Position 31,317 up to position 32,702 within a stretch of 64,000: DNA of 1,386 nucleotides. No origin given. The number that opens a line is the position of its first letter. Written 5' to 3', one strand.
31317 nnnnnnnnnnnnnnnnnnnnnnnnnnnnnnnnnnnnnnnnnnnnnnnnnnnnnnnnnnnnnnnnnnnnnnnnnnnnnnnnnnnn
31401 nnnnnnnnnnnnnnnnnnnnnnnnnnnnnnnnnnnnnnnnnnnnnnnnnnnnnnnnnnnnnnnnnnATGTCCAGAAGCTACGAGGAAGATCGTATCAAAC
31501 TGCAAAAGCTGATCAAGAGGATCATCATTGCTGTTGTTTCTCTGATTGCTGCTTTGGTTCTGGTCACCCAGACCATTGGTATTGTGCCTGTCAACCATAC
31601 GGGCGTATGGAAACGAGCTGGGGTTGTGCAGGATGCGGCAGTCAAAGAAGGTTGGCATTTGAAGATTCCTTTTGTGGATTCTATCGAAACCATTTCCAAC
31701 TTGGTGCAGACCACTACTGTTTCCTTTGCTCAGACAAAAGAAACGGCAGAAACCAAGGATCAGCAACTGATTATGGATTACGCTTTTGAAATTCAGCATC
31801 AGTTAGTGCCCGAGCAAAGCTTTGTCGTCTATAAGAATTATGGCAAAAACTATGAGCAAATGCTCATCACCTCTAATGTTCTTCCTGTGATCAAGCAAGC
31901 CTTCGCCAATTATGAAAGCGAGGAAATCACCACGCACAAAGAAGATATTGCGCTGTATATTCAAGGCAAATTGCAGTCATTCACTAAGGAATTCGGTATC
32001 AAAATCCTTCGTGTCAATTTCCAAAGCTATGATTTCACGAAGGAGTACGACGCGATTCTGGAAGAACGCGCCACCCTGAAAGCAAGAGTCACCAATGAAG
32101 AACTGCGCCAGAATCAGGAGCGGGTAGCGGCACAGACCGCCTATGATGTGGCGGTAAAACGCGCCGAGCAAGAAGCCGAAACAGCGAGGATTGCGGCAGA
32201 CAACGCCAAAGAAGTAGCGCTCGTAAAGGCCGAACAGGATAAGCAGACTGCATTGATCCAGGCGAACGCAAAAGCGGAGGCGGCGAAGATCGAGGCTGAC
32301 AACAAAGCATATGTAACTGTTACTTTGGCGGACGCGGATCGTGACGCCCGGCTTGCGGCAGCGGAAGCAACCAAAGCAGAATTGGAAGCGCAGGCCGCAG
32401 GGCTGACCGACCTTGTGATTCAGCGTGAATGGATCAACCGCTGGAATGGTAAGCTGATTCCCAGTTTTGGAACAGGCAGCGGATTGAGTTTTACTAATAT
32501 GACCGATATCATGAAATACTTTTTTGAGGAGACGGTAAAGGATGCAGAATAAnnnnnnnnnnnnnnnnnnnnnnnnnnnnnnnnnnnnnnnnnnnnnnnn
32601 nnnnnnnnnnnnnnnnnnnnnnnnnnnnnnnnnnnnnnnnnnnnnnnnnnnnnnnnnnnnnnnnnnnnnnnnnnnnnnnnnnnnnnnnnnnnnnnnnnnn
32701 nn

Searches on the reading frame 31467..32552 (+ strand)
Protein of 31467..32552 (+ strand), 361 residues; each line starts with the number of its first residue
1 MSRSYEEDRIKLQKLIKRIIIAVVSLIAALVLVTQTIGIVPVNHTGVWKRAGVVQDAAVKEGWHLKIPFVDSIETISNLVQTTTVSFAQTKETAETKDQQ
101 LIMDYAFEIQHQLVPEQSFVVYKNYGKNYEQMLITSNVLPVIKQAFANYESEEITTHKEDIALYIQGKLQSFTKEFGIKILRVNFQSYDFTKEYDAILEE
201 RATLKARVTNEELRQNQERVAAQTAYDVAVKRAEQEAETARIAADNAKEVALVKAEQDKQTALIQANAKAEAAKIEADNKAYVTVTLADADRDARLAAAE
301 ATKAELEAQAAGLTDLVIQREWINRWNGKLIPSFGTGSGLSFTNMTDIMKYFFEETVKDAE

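Call 50: search_protein_families(library=pfam, proteins=[window:31467-32552:+])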
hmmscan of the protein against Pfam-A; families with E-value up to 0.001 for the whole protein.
window:31467-32552:+ (361 aa): 1 family
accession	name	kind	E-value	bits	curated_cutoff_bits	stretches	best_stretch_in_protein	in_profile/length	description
PF01145.31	Band_7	-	6.5e-15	56.1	23.6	1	39-217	2-166/176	SPFH domain / Band 7 family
